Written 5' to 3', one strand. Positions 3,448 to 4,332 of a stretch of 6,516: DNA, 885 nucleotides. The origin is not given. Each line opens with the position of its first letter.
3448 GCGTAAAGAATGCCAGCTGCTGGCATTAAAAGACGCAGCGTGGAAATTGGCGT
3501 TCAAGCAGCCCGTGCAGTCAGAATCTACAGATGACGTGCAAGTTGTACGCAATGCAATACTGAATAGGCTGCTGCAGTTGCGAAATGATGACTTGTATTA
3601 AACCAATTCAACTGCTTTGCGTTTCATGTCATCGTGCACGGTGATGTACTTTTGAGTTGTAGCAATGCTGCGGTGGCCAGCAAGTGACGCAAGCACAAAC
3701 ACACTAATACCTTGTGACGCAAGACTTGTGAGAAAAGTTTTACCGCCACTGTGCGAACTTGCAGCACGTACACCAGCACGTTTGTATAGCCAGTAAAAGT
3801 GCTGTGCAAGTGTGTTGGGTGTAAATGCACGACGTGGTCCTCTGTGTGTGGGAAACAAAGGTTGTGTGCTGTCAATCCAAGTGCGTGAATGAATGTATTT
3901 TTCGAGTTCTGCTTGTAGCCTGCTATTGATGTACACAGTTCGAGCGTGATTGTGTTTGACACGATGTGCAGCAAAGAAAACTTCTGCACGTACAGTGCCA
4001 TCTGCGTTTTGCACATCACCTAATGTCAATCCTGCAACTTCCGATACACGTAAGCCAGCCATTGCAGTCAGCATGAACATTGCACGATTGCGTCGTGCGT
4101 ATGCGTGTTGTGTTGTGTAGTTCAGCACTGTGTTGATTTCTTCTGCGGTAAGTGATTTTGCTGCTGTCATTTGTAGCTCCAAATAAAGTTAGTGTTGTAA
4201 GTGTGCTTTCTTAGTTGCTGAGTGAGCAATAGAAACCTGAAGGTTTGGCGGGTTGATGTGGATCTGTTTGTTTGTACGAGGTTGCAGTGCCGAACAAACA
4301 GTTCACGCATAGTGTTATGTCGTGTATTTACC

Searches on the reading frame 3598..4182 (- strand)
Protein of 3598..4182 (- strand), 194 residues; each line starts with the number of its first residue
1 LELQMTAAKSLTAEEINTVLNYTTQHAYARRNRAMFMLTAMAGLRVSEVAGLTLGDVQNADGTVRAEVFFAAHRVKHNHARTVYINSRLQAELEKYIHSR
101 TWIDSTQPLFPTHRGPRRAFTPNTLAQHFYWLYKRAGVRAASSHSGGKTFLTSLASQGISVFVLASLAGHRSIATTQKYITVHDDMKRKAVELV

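Call 6: search_protein_families(library=pfam, proteins=[window:3598-4182:-], max_evalue=0.01)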
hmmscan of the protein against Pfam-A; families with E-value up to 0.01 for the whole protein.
window:3598-4182:- (194 aa): 1 family
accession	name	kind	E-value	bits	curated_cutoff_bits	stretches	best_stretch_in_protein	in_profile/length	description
PF00589.27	Phage_integrase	-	1.9e-23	83.6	27.1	1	10-184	2-170/172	Phage integrase family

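Call 9: search_protein_families(library=ncbifam, proteins=[window:3598-4182:-], max_evalue=0.01)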
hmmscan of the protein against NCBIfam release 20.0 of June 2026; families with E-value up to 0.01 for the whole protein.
window:3598-4182:- (194 aa): 10 families
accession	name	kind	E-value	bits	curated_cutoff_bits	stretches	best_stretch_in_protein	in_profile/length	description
NF040815.2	recomb_XerA_Arch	equivalog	2.3e-23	83.1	220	1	7-188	93-260/263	site-specific tyrosine recombinase/integron integrase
TIGR02225.1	recomb_XerD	equivalog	3.7e-18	65.9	329.6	1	8-186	101-278/290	site-specific tyrosine recombinase XerD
TIGR02224.1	recomb_XerC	equivalog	9e-18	64.7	335.15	1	9-188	105-283/295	tyrosine recombinase XerC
NF001399.0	PRK00283.1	subfamily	5.5e-17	62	279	1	8-189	111-290/300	tyrosine recombinase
NF003462.0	PRK05084.1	equivalog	4.5e-11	42.1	267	1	29-192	194-354/360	tyrosine recombinase XerS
NF002331.0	PRK01287.1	subfamily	9.9e-10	37.9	371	1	8-182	139-312/365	site-specific tyrosine recombinase XerC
NF007370.0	PRK09870.1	subfamily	7e-08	32.3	221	1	9-180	11-177/200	tyrosine-type DNA invertase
TIGR02249.1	integrase_gron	subfamily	8.8e-06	25.3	265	0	11-100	102-180/315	integron integrase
NF041502.1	integrase_1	equivalog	0.00079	18.3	350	0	23-98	157-235/484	site-specific integrase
NF007371.0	PRK09871.1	subfamily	0.0011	18.6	222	1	7-181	3-173/198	tyrosine-type DNA invertase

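Call 12: find_encoding_contigs(protein=window:3598-4170:-, flank=10000, max_places=10)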
Protein window:3598-4170:- (190 aa): 1 contig read that carries it; 1 place shown.
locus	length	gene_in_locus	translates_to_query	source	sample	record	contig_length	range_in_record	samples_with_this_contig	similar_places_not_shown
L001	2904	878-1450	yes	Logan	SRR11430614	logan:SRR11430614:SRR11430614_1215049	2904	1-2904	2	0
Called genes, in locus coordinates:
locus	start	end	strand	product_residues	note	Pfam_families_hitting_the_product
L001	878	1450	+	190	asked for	PF00589:Phage_integrase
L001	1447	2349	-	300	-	-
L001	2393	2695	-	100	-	-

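Call 13: find_homologous_proteins(query=window:3598-4170:-)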
Query window:3598-4170:- (190 aa): 1285 proteins with E <= 0.001 among 1877 candidates; the best 120 are listed.
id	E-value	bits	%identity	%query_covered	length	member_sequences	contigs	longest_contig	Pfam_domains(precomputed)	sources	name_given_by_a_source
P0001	7.9e-107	373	92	100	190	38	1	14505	PF00589.28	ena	-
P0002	3.1e-105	367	90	100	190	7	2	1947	PF00589.28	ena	-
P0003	2.7e-101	355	86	100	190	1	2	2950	PF00589.28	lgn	-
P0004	2.2e-98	345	84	100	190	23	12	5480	PF00589.28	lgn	-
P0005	1.5e-97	342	83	100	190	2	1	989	PF00589.28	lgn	-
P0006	3.1e-97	341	83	100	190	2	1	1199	PF00589.28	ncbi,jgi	jgi:integrase/recombinase XerD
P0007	4.2e-97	341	83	100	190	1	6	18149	PF00589.28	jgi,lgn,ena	-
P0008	6.2e-97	340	83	100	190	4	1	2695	PF00589.28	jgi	jgi:integrase/recombinase XerD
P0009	9.3e-95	333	79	100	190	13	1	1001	PF00589.28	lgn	-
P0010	2.1e-94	332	82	100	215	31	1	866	PF00589.28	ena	-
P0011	6.4e-94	331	81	100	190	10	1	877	PF00589.28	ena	-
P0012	1.3e-93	330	80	100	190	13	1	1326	PF00589.28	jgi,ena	jgi:integrase/recombinase XerD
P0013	5.6e-93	327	81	100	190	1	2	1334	PF00589.28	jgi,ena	jgi:integrase/recombinase XerD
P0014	6.8e-93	327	77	100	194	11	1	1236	PF00589.28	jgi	jgi:integrase/recombinase XerD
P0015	1.6e-92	326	80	100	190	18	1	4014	PF00589.28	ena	-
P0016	1.1e-91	323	79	100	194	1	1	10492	PF00589.28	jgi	jgi:integrase/recombinase XerD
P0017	2.8e-91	322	77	100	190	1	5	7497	PF00589.28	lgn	-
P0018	4.1e-91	321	79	100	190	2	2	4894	PF00589.28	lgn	-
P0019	4.9e-91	321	79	100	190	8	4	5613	PF00589.28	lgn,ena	-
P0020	1.4e-90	320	80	100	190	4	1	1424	PF00589.28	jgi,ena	jgi:integrase/recombinase XerD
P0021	1.8e-90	319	76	100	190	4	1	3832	PF00589.28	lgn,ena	-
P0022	1.5e-89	316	77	100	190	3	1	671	PF00589.28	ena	-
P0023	2.1e-89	316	76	100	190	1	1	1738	PF00589.28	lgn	-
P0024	4.7e-89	315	79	100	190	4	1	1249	PF00589.28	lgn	-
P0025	2.7e-88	312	77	100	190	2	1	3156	PF00589.28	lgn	-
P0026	5.1e-88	311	77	100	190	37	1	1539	PF00589.28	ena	-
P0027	7.4e-88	311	75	100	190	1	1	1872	PF00589.28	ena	-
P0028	9.9e-88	310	77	99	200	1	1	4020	PF00589.28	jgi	jgi:integrase/recombinase XerD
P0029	1.0e-87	310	75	100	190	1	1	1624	PF00589.28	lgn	-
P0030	2.1e-87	309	75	100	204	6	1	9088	PF00589.28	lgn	-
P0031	2.6e-87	309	75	100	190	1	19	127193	PF00589.28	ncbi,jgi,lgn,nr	ncbi:MAG: tyrosine-type recombinase/integrase [bacterium]|jgi:integrase/recombinase XerD|nr:site-spe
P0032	3.7e-87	309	74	100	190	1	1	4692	PF00589.28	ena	-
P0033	8.6e-86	304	72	100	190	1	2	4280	PF00589.28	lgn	-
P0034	1.7e-85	303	71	100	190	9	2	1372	PF00589.28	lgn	-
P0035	2.8e-85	302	73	95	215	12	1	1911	PF00589.28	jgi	jgi:integrase/recombinase XerD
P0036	4.4e-85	302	74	100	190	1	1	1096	PF00589.28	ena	-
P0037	5.1e-85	302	75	100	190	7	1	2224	PF00589.28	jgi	-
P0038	1.4e-84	300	71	100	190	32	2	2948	PF00589.28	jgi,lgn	jgi:integrase/recombinase XerD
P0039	1.7e-84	300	74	100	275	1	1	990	PF00589.28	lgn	-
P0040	2.2e-84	300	74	100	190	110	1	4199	PF00589.28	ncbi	-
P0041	2.9e-84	299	75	100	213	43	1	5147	PF00589.28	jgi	jgi:integrase/recombinase XerD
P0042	3.3e-84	299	74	100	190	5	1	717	PF00589.28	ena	-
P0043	3.8e-84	299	73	100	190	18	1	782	PF00589.28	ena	-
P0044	4.2e-84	299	72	100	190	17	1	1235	PF00589.28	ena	-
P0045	7.3e-84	298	73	100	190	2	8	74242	PF00589.28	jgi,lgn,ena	-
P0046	7.7e-84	298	72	95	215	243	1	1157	PF00589.28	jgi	-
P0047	9.8e-84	297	74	100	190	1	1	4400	PF00589.28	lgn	-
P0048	1.3e-83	297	73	100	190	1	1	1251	PF00589.28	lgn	-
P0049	2.3e-83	296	74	100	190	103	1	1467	PF00589.28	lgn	-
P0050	3.3e-83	296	74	100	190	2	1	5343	PF00589.28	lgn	-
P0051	4.0e-83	295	74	100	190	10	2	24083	PF00589.28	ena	-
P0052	1.0e-82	294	74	100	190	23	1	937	PF00589.28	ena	-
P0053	1.1e-82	294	73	100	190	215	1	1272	PF00589.28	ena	-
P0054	1.2e-82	294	71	100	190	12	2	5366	PF00589.28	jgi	-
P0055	1.9e-82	293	73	100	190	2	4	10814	PF00589.28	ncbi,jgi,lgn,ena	jgi:integrase/recombinase XerD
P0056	1.9e-82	293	72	100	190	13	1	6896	PF00589.28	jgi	jgi:integrase/recombinase XerD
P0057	2.0e-82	293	71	100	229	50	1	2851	PF00589.28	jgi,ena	jgi:integrase/recombinase XerD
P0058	2.1e-82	293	72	100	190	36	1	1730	PF00589.28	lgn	-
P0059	2.4e-82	293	71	100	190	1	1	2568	PF00589.28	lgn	-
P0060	2.5e-82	293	73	100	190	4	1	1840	PF00589.28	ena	-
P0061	2.6e-82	293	70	100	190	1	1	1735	PF00589.28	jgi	jgi:integrase/recombinase XerD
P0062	2.8e-82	293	71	100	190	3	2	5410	PF00589.28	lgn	-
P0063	3.3e-82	292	73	100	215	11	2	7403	PF00589.28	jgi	jgi:integrase/recombinase XerD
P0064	3.8e-82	292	71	100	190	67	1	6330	PF00589.28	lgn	-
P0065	4.1e-82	292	71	100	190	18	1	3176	PF00589.28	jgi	-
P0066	4.1e-82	292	73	100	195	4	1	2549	PF00589.28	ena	-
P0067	6.3e-82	292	71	100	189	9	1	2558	PF00589.28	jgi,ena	jgi:integrase/recombinase XerD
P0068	8.4e-82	291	73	100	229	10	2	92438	PF00589.28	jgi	-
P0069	1.1e-81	291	72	100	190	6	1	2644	PF00589.28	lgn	-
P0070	1.1e-81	291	71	100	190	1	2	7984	PF00589.28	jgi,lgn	jgi:integrase/recombinase XerD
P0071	1.3e-81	290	69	100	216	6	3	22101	PF00589.28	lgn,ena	-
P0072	1.7e-81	290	73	100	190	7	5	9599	PF00589.28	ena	-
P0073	1.8e-81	290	72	100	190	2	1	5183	PF00589.28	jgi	jgi:integrase/recombinase XerD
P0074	2.0e-81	290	73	100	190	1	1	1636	PF00589.28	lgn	-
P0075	2.2e-81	290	72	100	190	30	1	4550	PF00589.28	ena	-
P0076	2.5e-81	290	71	100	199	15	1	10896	PF00589.28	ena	-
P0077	2.6e-81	290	70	100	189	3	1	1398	PF00589.28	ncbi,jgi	-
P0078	2.7e-81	289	72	100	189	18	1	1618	PF00589.28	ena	-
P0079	2.9e-81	289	72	100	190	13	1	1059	PF00589.28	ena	-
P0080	3.4e-81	289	72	100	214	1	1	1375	PF00589.28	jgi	jgi:integrase/recombinase XerD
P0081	3.5e-81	289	73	100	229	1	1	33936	PF00589.28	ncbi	-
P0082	3.6e-81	289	72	100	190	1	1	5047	PF00589.28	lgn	-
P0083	3.6e-81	289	72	100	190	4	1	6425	PF00589.28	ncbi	-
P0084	3.9e-81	289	71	100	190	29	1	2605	PF00589.28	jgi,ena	jgi:integrase/recombinase XerD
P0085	4.4e-81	289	73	100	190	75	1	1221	PF00589.28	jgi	jgi:integrase/recombinase XerD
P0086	4.8e-81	289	70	100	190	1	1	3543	PF00589.28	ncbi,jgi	jgi:integrase/recombinase XerD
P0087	5.0e-81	289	69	100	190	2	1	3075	PF00589.28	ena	-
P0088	5.1e-81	289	70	100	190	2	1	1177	PF00589.28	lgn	-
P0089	5.1e-81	289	71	100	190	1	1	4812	PF00589.28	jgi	jgi:integrase/recombinase XerD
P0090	5.3e-81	288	71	100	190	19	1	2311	PF00589.28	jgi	-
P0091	5.5e-81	288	72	100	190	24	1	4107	PF00589.28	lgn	-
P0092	6.1e-81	288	72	99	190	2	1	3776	PF00589.28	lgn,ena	-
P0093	6.9e-81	288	73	100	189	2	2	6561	PF00589.28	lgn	-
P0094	9.0e-81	288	69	100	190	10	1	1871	PF00589.28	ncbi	-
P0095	9.6e-81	288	72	100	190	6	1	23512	PF00589.28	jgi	-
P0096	9.8e-81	288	72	100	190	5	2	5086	PF00589.28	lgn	-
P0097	1.0e-80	288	69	100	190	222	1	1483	PF00589.28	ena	-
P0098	1.3e-80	287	69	100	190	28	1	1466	PF00589.28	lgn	-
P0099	1.4e-80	287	72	100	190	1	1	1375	PF00589.28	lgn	-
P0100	1.5e-80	287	72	100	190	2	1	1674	PF00589.28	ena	-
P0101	1.6e-80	287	72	100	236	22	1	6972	PF00589.28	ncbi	ncbi:MAG: tyrosine-type recombinase/integrase [Limnohabitans sp.]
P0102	1.7e-80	287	70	99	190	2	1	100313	PF00589.28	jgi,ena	-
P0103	2.0e-80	287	69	100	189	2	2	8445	PF00589.28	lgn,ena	-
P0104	2.0e-80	287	71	95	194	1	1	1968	PF00589.28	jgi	jgi:integrase/recombinase XerD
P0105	2.1e-80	287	69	100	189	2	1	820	PF00589.28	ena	-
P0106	2.1e-80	287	71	100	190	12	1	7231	PF00589.28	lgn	-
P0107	2.2e-80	286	69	100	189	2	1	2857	PF00589.28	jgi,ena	jgi:integrase/recombinase XerD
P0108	2.2e-80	286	70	100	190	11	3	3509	PF00589.28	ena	-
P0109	2.3e-80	286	70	100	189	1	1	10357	PF00589.28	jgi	jgi:integrase/recombinase XerD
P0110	2.3e-80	286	70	100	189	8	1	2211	PF00589.28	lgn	-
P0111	2.4e-80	286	72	100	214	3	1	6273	PF00589.28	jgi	-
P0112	2.4e-80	286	71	100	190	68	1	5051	PF00589.28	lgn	-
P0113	2.8e-80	286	69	100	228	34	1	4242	PF00589.28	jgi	jgi:integrase/recombinase XerD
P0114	3.0e-80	286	71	100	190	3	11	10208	PF00589.28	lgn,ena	-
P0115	3.5e-80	286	71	100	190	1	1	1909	PF00589.28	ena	-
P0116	3.6e-80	286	71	100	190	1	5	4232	PF00589.28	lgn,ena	-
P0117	3.6e-80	286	69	100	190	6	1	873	PF00589.28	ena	-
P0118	4.6e-80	285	70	100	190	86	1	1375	PF00589.28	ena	-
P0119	5.6e-80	285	70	100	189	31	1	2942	PF00589.28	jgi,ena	jgi:integrase/recombinase XerD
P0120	5.7e-80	285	71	100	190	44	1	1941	PF00589.28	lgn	-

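Call 15: find_related_loci(query=window:3598-4170:-, collection=genome_contigs, flank=6000)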
Query window:3598-4170:- (190 aa) in genome_contigs; peptide patterns used: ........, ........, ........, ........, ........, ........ (x = any residue, [..] = any of these).
96 stretches matched a pattern; 2 encode a relative of the query (tblastn E <= 1e-3); 2 distinct loci.
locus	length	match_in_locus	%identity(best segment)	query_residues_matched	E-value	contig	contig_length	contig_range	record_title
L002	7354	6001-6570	77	1-190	8e-100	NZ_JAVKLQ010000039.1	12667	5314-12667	MAG: Limnohabitans sp. isolate AaM_T123_6 k141_14165, whole genome shotgun sequence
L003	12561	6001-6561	55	1-189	7e-64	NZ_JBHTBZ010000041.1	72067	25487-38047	Hydrogenophaga defluvii strain CCUG 53903 GCM70025276_54, whole genome shotgun sequence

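Call 17: find_related_loci(query=A1, collection=metagenome_contigs, flank=5000)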
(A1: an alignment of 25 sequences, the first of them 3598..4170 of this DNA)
Query A1 (190 aa) in metagenome_contigs; peptide patterns used: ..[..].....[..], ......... (x = any residue, [..] = any of these).
600 stretches matched a pattern (row limit reached: there are more); 529 encode a relative of the query (tblastn E <= 1e-3); the best 80 are kept; 80 distinct loci.
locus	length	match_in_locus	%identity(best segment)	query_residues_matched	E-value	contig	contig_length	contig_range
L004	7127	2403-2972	89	1-190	5e-115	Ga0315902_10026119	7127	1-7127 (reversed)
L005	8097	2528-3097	90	1-190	6e-115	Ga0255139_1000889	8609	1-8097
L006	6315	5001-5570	90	1-190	6e-115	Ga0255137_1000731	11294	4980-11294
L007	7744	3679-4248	83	1-190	8e-106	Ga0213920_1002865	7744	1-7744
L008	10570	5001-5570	83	1-190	8e-106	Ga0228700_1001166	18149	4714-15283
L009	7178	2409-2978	83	1-190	6e-105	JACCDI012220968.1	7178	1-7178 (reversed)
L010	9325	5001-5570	83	1-190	6e-105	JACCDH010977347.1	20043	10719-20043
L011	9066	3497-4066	82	1-190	1e-104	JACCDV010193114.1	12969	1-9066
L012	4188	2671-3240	82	1-190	2e-105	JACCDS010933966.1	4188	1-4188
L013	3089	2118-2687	82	1-190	1e-105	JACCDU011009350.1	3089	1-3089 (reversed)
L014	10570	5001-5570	82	1-190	2e-103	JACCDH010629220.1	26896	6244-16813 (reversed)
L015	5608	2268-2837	81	1-190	6e-103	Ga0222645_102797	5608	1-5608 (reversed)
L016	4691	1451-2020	80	1-190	1e-102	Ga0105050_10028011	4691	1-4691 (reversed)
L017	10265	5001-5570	76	1-190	4e-97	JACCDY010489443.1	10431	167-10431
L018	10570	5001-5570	75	1-190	1e-95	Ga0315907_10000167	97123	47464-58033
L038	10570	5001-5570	73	1-190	4e-92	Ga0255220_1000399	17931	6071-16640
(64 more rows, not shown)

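Call 18: find_related_loci(query=A1, collection=viral_contigs, flank=5000)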
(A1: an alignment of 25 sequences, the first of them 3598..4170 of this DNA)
Query A1 (190 aa) in viral_contigs; peptide patterns used: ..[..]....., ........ (x = any residue, [..] = any of these).
54 stretches matched a pattern; 2 encode a relative of the query (tblastn E <= 1e-3); 2 distinct loci.
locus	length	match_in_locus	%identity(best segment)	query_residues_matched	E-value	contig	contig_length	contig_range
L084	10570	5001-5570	72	1-190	2e-93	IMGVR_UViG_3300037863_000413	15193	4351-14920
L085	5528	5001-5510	24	7-189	4e-7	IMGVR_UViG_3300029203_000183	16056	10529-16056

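Call 29: search_protein_families(library=phrogs, proteins=[window:3598-4170:-], max_evalue=0.01)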
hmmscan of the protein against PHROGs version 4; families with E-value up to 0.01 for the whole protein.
window:3598-4170:- (190 aa): 5 families
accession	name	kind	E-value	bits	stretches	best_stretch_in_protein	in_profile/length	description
phrog_216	-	integration and excision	1.8e-35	123.5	1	3-189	52-235/301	integrase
phrog_1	-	integration and excision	3.3e-27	97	1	6-188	270-445/611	integrase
phrog_7269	-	integration and excision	0.0018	19.1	1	138-188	29-79/89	integrase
phrog_23271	-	unknown function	0.0038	18.2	1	145-182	17-54/67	-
phrog_7685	-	integration and excision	0.0048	17.5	1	132-189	176-234/240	integrase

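Call 48: search_dna_similar(query=window:3598-4170:-, collection=phages, mode=protein, max_rows=15)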
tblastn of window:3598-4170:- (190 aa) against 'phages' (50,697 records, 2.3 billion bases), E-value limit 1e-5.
Records with a match: 84; places in all: 84; records where one place covers at least 80% of the query: 83.
Best place of each record, by identity: <60% 84.
By first word of the organism name: Caulobacter 34; Bacteriophage 19; Streptococcus 6; Brevundimonas 3; Clostridium 3; Ruegeria 2; Sphingobium 2; Acinetobacter 2; Salmonella 2; Erythrobacter 2; and 9 more.
By host as written in the record: - 21; Caulobacter vibrioides CB15 15; Caulobacter vibrioides 6; Caulobacter crescentus NA1000 6; Caulobacter crescentus 6; Ruegeria pomeroyi DSS-3 3; Sphingobium sp. IP1 2; Brevundimonas pondensis LVF1 2; and 23 more.
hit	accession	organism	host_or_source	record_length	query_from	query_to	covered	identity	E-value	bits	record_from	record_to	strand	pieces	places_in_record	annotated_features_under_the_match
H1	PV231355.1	Caulobacter phage RBC11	Caulobacter vibrioides CB15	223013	4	176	91%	34.6%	2e-17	85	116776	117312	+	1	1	hypothetical protein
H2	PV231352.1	Caulobacter phage RBC63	Caulobacter vibrioides CB15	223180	4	176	91%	34.6%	2e-17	85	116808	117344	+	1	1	integrase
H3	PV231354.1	Caulobacter phage RBC8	Caulobacter vibrioides CB15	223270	4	176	91%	34.6%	2e-17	85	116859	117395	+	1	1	integrase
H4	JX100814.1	Caulobacter phage CcrRogue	Caulobacter vibrioides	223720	4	176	91%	34.6%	2e-17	85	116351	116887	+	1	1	putative tyrosine recombinase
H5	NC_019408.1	Caulobacter phage CcrRogue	Caulobacter vibrioides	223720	4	176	91%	34.6%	2e-17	85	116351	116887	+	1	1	putative tyrosine recombinase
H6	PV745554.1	Caulobacter phage BL64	Caulobacter vibrioides CB15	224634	4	176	91%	34.6%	2e-17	85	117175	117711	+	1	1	tyrosine recombinase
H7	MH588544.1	Caulobacter phage CcrBL10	Caulobacter vibrioides CB15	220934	4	176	91%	34.6%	5e-17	84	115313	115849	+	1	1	tyrosine recombinase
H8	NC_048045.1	Caulobacter phage CcrBL10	Caulobacter vibrioides CB15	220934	4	176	91%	34.6%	5e-17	84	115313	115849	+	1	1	tyrosine recombinase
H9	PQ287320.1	Caulobacter phage BL57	Caulobacter vibrioides CB15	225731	4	176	91%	34.6%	4e-17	84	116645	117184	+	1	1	hypothetical protein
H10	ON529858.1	Brevundimonas phage vB_BgoS-Bajun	Brevundimonas goettingensis LVF2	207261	1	181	95%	31.0%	6e-17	83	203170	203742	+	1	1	tip attachment protein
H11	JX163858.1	Caulobacter phage phiCbK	Caulobacter crescentus CB15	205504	4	176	91%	32.0%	2e-14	76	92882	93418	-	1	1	integrase family protein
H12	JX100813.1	Caulobacter phage phiCbK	Caulobacter vibrioides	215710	4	176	91%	32.0%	2e-14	76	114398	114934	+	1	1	putative tyrosine recombinase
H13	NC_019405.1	Caulobacter phage phiCbK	Caulobacter vibrioides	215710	4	176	91%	32.0%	2e-14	76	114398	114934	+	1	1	putative tyrosine recombinase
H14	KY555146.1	Caulobacter phage Ccr32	Caulobacter crescentus NA1000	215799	4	176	91%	32.0%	2e-14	76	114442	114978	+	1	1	integrase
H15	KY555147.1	Caulobacter phage Ccr34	Caulobacter crescentus NA1000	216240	4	176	91%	32.0%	2e-14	76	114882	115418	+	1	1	integrase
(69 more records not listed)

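Call 49: search_dna_similar(query=window:3598-4170:-, collection=plasmids, mode=protein, max_rows=15)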
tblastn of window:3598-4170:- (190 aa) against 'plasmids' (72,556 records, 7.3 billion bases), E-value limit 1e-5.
Records with a match: 1121; places in all: 1278; records where one place covers at least 80% of the query: 1093.
Best place of each record, by identity: 60-80% 1; <60% 1120.
By first word of the organism name: Acinetobacter 163; Enterococcus 161; Piscirickettsia 147; Bacillus 62; Nostoc 41; Vibrio 34; Rhodococcus 33; Mycobacterium 32; Legionella 25; Clostridium 23; and 115 more.
By predicted mobility (MOB-suite, as given by PLSDB): non-mobilizable 539; mobilizable 337; conjugative 245.
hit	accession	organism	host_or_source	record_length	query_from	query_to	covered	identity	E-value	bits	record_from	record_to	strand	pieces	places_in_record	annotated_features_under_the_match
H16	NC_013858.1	Azospirillum sp. B510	-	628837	1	190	100%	44.0%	5e-42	156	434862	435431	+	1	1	site-specific integrase | hypothetical protein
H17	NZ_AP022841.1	Legionella antarctica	-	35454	4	186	96%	35.3%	3e-23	103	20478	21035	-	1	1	site-specific integrase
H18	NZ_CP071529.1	Legionella lytica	Acanthamoeba castellanii,bacterial ...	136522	4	184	95%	35.2%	3e-22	100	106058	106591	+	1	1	site-specific integrase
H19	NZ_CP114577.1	Legionella pneumophila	cell culture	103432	4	175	91%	37.0%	2e-20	95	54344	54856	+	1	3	site-specific integrase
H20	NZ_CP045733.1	Legionella sp. MW5194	Water,water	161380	4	186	96%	34.6%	5e-24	105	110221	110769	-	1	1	site-specific integrase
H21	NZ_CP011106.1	Legionella pneumophila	Homo sapiens,sputum sample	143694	4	186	96%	34.6%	7e-24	104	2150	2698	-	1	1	site-specific integrase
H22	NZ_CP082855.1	Legionella anisa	-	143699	4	186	96%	34.6%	7e-24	104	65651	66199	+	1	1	site-specific integrase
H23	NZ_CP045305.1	Legionella longbeachae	Homo sapiens,Sputum sample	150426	4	186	96%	34.6%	7e-24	104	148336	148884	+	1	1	site-specific integrase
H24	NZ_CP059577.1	Legionella sp. PC997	Biofilm - potable water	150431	4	186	96%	34.6%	7e-24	104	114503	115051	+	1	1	site-specific integrase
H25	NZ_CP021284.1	Legionella pneumophila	Homo sapiens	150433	4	186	96%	34.6%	7e-24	104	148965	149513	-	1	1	site-specific integrase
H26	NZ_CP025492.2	Legionella sainthelensi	Homo sapiens,Clinical ...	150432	4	186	96%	34.6%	7e-24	104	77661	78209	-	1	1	site-specific integrase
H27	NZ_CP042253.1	Legionella longbeachae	Homo sapiens,lung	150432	4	186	96%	34.6%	7e-24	104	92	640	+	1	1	site-specific integrase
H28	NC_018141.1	Legionella pneumophila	-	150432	4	186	96%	34.6%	7e-24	104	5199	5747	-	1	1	site-specific integrase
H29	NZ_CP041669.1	Legionella israelensis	cell culture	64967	4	189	98%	33.7%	5e-22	99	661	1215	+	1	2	site-specific integrase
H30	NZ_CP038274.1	Legionella israelensis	cell culture,water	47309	4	189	98%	33.5%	3e-20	94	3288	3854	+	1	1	site-specific integrase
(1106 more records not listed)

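Call 50: search_solved_structures(query=A1, max_evalue=0.001)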
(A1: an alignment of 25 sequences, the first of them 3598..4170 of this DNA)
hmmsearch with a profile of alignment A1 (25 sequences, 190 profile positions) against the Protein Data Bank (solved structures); distinct sequences matched with E-value up to 0.001: 11.
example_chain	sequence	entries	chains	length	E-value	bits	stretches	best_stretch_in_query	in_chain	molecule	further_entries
4a8e_A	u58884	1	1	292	4.5e-18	68.9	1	5-187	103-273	PROBABLE TYROSINE RECOMBINASE XERC-LIKE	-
5hxy_A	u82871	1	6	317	7e-13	52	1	20-184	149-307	Tyrosine recombinase XerA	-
1a0p_A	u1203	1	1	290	7.2e-11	45.4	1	5-182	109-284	SITE-SPECIFIC RECOMBINASE XERD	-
5dcf_A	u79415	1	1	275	7.3e-11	45.4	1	5-182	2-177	Tyrosine recombinase XerD,DNA translocase FtsK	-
9i5v_14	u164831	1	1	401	2.9e-07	33.7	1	9-180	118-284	Ribosome-associated translation inhibitor RaiA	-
6en0_A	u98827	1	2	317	7.6e-05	25.8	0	135-176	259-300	Int protein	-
5vfz_A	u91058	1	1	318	0.00016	24.7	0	24-49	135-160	Gp33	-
5jjv_A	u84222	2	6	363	0.00016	24.7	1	7-177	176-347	Tyrosine recombinase XerH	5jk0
6emy_A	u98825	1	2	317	0.00024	24.1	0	135-175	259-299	Int protein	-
6emz_A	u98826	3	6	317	0.00033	23.7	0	135-176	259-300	Int protein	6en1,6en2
2a3v_A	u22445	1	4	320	0.00038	23.5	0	110-180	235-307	site-specific recombinase IntI4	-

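Call 61: find_encoding_contigs(protein=P0031, flank=8000, max_places=3)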
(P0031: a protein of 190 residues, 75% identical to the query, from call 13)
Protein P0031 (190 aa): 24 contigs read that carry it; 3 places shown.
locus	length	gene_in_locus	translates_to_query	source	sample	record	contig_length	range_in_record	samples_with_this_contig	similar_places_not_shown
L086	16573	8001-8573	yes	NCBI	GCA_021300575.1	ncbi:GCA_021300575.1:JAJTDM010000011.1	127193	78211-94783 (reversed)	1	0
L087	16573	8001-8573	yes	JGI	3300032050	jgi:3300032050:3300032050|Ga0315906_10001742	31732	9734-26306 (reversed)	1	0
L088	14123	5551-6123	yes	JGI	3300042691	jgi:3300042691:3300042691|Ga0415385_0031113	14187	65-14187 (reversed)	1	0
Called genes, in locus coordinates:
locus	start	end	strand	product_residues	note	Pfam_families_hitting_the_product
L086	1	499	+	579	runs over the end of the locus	PF00171:Aldedh (weak)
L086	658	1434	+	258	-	PF03767:Acid_phosphat_B (weak)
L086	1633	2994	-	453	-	PF13657:Couple_hipA, PF07804:HipA_C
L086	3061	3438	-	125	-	PF13744:HTH_37 (weak), PF13560:HTH_31 (weak), PF01381:HTH_3, PF12844:HTH_19 (weak)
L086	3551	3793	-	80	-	-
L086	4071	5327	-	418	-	PF13650:Asp_protease_2, PF17820:PDZ_6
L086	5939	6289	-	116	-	-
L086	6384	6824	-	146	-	PF20346:DUF6641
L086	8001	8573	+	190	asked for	PF00589:Phage_integrase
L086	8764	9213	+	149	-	-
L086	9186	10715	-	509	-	PF05598:DUF772, PF01609:DDE_Tnp_1, PF13751:DDE_Tnp_1_6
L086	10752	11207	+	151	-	-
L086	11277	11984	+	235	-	PF10412:TrwB_AAD_bind (faint), PF00004:AAA (weak)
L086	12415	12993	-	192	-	-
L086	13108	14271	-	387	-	-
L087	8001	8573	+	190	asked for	PF00589:Phage_integrase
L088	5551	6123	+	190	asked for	PF00589:Phage_integrase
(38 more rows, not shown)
